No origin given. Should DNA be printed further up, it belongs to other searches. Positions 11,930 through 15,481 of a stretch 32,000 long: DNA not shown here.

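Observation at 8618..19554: Composite QmoC-like / HdrA / NuoEF / Mvh [NiFe]-hydrogenase operon: possibly a membrane-linked, NAD(H)-coupled, flavin-bifurcating hydrogenase of undescribed composition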

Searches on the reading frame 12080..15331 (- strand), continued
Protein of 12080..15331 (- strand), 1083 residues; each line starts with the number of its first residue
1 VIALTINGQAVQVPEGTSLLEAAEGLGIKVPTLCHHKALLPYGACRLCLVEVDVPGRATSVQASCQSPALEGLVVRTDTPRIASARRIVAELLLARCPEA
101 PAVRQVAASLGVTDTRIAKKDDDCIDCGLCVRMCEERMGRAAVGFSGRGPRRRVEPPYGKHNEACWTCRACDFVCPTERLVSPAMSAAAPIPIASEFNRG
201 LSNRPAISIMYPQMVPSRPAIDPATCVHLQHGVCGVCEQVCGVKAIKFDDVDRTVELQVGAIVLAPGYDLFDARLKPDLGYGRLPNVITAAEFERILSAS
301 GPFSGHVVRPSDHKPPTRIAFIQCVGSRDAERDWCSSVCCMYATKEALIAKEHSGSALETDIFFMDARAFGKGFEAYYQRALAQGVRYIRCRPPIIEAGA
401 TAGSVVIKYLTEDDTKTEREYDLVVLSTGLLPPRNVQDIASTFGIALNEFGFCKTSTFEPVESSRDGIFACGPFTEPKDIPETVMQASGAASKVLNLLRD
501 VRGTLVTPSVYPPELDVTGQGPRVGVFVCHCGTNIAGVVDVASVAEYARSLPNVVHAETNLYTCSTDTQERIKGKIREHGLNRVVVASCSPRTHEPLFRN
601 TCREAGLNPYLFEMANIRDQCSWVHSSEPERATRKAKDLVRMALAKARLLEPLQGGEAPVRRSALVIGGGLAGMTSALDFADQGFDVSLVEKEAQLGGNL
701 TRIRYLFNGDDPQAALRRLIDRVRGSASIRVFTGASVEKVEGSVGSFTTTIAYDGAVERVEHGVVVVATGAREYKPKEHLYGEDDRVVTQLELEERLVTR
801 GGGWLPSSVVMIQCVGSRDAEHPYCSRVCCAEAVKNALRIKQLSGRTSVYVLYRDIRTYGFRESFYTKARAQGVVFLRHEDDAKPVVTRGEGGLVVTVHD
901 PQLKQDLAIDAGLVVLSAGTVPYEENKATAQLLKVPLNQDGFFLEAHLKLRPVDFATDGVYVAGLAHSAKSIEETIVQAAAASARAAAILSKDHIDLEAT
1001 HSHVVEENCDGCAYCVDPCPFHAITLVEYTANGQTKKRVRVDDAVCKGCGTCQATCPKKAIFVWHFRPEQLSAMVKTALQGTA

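Call 60: find_encoding_contigs(protein=P0037, flank=10000, max_places=1)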
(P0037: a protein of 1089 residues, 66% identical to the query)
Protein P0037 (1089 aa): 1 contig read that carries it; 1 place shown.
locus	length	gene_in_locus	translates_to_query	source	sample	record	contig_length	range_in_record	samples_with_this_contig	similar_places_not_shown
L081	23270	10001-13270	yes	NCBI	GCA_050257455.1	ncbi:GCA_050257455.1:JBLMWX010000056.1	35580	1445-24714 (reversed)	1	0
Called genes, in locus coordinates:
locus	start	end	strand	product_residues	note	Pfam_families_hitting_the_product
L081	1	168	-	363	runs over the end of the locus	PF01924:HypD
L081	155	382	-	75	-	PF01455:HupF_HypC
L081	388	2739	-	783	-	PF00708:Acylphosphatase, PF07503:zf-HYPF, PF01300:Sua5_yciO_yrdC, PF17788:HypF_C, PF22521:HypF_C_2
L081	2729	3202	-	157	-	PF01750:HycI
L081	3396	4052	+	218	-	PF03308:MeaB (weak), PF02492:cobW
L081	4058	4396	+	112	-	PF01155:HypA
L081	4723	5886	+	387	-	PF13183:Fer4_8 (weak), PF13187:Fer4_9, PF13534:Fer4_17 (weak)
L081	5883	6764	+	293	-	PF07992:Pyr_redox_2 (faint), PF12831:FAD_oxidored, PF13450:NAD_binding_8 (faint), PF00037:Fer4 (weak), PF12797:Fer4_2 (weak), PF12837:Fer4_6 (weak), PF13237:Fer4_10 (weak), PF01257:2Fe-2S_thioredx, +1 more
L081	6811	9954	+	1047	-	PF01257:2Fe-2S_thioredx, PF01512:Complex1_51K, PF10589:NADH_4Fe-4S, PF14691:Fer4_20, PF00890:FAD_binding_2 (weak), PF07992:Pyr_redox_2, PF13450:NAD_binding_8, PF13738:Pyr_redox_3 (weak), +2 more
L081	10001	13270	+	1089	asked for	PF13510:Fer2_4, PF12838:Fer4_7 (weak), PF00890:FAD_binding_2 (weak), PF01266:DAO (weak), PF07992:Pyr_redox_2, PF12831:FAD_oxidored (weak), PF13450:NAD_binding_8, PF12838:Fer4_7, +6 more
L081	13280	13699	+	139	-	PF02662:FlpD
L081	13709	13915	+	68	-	-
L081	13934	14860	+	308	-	PF01058:Oxidored_q6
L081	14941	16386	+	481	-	PF27537:HoxH, PF00374:NiFeSe_Hases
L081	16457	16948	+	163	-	PF01750:HycI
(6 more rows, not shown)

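Call 61: find_encoding_contigs(protein=P0114, flank=10000, max_places=1)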
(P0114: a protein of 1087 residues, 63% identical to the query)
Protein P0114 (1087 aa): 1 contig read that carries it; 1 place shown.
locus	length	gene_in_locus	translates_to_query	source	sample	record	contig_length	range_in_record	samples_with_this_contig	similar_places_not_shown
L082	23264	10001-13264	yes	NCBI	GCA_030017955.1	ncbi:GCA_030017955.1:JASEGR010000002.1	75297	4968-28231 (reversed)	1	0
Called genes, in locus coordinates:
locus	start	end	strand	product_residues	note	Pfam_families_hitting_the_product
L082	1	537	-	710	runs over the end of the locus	PF12161:HsdM_N, PF02384:N6_Mtase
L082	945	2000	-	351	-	PF09952:AbiEi_2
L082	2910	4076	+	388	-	PF12838:Fer4_7 (weak), PF13183:Fer4_8 (weak), PF13187:Fer4_9 (weak), PF13534:Fer4_17 (weak)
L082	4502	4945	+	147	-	PF01257:2Fe-2S_thioredx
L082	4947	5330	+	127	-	-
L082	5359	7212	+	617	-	PF01512:Complex1_51K, PF10531:SLBB (weak), PF10589:NADH_4Fe-4S, PF00037:Fer4 (weak), PF12838:Fer4_7 (weak), PF13187:Fer4_9, PF13237:Fer4_10, PF14697:Fer4_21, +2 more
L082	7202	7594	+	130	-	-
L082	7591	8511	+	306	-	PF00571:CBS, PF13581:HATPase_c_2 (weak), PF02518:HATPase_c (weak)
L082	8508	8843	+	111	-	PF07085:DRTGG (weak)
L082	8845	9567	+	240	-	PF02811:PHP, PF13263:PHP_C (weak)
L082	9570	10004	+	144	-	PF02518:HATPase_c, PF13589:HATPase_c_3, PF14501:HATPase_c_5 (weak)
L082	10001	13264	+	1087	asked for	PF13510:Fer2_4, PF00037:Fer4 (faint), PF12838:Fer4_7 (weak), PF00890:FAD_binding_2, PF07992:Pyr_redox_2, PF12831:FAD_oxidored (weak), PF13450:NAD_binding_8, PF12838:Fer4_7 (weak), +5 more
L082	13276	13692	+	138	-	PF02662:FlpD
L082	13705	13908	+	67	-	-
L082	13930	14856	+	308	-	PF01058:Oxidored_q6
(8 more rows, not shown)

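Call 62: find_encoding_contigs(protein=P0063, flank=10000, max_places=1)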
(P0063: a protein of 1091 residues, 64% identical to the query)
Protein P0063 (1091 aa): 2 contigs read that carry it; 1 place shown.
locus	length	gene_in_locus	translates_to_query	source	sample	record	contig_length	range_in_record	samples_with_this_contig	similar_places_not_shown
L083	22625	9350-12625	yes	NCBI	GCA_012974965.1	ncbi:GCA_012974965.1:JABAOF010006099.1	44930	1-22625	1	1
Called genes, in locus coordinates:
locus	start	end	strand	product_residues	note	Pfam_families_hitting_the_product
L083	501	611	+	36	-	-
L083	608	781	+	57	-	-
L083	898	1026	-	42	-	-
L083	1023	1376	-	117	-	-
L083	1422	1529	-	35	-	-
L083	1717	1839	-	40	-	-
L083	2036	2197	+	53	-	-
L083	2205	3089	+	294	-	PF00890:FAD_binding_2 (weak), PF07992:Pyr_redox_2 (weak), PF12831:FAD_oxidored, PF13450:NAD_binding_8 (weak), PF00037:Fer4 (weak), PF12797:Fer4_2 (weak), PF13237:Fer4_10 (weak), PF01257:2Fe-2S_thioredx, +1 more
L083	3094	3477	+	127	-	-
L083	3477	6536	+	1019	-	PF01257:2Fe-2S_thioredx (weak), PF01512:Complex1_51K, PF10531:SLBB (weak), PF10589:NADH_4Fe-4S, PF14691:Fer4_20, PF07992:Pyr_redox_2, PF13450:NAD_binding_8, PF13738:Pyr_redox_3, +6 more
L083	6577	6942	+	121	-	PF07085:DRTGG (weak)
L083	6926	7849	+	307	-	PF00571:CBS, PF13581:HATPase_c_2 (faint), PF02518:HATPase_c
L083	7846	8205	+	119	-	PF07085:DRTGG (weak)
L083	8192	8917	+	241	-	PF02811:PHP, PF13263:PHP_C (weak)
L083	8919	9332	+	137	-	PF02518:HATPase_c, PF13589:HATPase_c_3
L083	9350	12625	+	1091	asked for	PF13510:Fer2_4, PF25160:LdpA_Fe-S-bd (faint), PF00890:FAD_binding_2 (weak), PF07992:Pyr_redox_2, PF12831:FAD_oxidored (weak), PF13450:NAD_binding_8 (weak), PF12838:Fer4_7, PF13187:Fer4_9 (weak), +2 more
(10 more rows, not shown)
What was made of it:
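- In Aminicenantes it sits at a different position within the operon (call 62).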

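Call 65: list_cluster_members(proteins=[P0029, P0048, P0113, P0008, P0046, P0083, P0115, P0059, P0004, P0002])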
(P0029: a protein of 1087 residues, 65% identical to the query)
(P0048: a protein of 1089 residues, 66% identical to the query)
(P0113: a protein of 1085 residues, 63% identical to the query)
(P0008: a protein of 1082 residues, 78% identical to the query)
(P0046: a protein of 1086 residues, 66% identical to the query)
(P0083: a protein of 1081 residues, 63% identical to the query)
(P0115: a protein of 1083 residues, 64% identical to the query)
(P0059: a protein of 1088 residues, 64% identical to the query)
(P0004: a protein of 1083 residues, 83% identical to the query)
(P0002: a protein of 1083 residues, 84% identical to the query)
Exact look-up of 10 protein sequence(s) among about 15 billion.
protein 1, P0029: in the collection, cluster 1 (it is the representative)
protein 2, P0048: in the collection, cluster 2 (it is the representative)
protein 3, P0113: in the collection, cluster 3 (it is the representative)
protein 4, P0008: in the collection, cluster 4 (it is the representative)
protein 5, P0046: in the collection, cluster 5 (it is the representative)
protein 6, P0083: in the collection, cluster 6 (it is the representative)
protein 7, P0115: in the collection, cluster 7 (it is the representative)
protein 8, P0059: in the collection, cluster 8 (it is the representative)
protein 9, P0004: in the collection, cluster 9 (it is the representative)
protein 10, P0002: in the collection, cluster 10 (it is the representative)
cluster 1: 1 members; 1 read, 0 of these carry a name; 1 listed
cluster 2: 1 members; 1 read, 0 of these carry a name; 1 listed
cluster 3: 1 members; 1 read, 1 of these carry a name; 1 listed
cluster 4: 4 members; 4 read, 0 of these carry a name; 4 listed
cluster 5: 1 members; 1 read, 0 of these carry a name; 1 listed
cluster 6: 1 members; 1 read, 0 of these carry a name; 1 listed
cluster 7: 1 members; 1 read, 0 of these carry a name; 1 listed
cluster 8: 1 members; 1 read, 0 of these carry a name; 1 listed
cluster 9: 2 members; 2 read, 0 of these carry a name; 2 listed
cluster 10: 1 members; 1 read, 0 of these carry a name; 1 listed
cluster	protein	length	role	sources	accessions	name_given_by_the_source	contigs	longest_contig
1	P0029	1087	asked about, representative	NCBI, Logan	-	-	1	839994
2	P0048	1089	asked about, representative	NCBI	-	-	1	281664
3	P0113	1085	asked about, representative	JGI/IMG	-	heterodisulfide reductase subunit A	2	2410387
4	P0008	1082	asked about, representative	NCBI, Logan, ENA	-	-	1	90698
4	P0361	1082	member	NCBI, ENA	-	-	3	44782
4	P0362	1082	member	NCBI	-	-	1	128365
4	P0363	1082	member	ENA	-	-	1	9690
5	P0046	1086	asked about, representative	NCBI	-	-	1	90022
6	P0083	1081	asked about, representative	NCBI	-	-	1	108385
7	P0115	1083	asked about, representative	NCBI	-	-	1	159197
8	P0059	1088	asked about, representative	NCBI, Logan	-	-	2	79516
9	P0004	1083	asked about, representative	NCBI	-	-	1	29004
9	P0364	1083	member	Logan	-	-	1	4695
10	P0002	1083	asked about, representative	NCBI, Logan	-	-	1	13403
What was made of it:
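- Tried and rejected: It gave no organism names for the long-contig homologues (call 65), and no cultured host was identified.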

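Call 66: find_encoding_contigs(protein=P0113, flank=10000, max_places=2)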
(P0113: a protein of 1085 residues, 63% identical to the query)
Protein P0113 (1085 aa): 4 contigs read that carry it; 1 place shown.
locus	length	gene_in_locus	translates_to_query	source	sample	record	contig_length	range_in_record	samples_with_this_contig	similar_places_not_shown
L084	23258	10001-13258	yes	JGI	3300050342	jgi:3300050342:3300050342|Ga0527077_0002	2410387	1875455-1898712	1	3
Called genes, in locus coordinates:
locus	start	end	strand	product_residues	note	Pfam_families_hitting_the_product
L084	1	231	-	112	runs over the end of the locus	PF01155:HypA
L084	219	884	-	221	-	PF02492:cobW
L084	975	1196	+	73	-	PF01455:HupF_HypC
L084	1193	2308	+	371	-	PF01924:HypD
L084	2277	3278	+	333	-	PF00586:AIRS, PF02769:AIRS_C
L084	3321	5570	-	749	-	PF00708:Acylphosphatase, PF07503:zf-HYPF, PF01300:Sua5_yciO_yrdC, PF17788:HypF_C, PF22521:HypF_C_2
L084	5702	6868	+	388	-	PF13183:Fer4_8 (weak), PF13187:Fer4_9 (weak), PF27541:CitB (weak)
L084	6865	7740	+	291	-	PF07992:Pyr_redox_2 (faint), PF12831:FAD_oxidored (weak), PF12797:Fer4_2 (weak), PF13237:Fer4_10 (weak), PF00037:Fer4, PF12837:Fer4_6 (weak), PF01257:2Fe-2S_thioredx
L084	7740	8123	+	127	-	-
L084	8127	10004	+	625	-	PF01257:2Fe-2S_thioredx, PF01512:Complex1_51K, PF10531:SLBB (weak), PF10589:NADH_4Fe-4S, PF00037:Fer4 (weak), PF13237:Fer4_10, PF14697:Fer4_21, PF12838:Fer4_7 (weak), +4 more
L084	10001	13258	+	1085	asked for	PF13510:Fer2_4, PF12838:Fer4_7 (weak), PF14697:Fer4_21 (weak), PF00890:FAD_binding_2, PF01266:DAO (weak), PF07992:Pyr_redox_2, PF12831:FAD_oxidored (weak), PF13450:NAD_binding_8, +6 more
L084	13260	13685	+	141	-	PF02662:FlpD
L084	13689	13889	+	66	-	-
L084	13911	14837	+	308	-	PF01058:Oxidored_q6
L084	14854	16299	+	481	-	PF27537:HoxH, PF00374:NiFeSe_Hases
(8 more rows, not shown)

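Call 67: find_encoding_contigs(protein=P0023, flank=10000, max_places=1)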
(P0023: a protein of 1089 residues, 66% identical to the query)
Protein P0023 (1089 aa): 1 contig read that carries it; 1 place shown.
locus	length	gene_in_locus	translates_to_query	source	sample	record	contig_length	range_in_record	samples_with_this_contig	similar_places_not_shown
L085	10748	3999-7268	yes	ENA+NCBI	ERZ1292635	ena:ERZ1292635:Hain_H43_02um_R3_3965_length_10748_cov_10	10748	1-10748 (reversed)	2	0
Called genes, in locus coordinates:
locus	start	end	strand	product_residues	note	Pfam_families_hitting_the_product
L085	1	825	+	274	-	PF12797:Fer4_2 (weak), PF13237:Fer4_10 (weak), PF00037:Fer4 (weak), PF12837:Fer4_6 (weak), PF01257:2Fe-2S_thioredx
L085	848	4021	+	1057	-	PF12831:FAD_oxidored (faint), PF01512:Complex1_51K, PF10531:SLBB (faint), PF10589:NADH_4Fe-4S, PF14691:Fer4_20, PF07992:Pyr_redox_2, PF13450:NAD_binding_8, PF13738:Pyr_redox_3 (weak), +4 more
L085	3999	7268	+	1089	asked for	PF13510:Fer2_4, PF00890:FAD_binding_2 (weak), PF01266:DAO (weak), PF07992:Pyr_redox_2, PF12831:FAD_oxidored (weak), PF13450:NAD_binding_8, PF13738:Pyr_redox_3, PF12838:Fer4_7, +6 more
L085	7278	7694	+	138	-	PF02662:FlpD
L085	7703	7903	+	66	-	-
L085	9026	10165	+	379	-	PF00374:NiFeSe_Hases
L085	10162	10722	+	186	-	PF01750:HycI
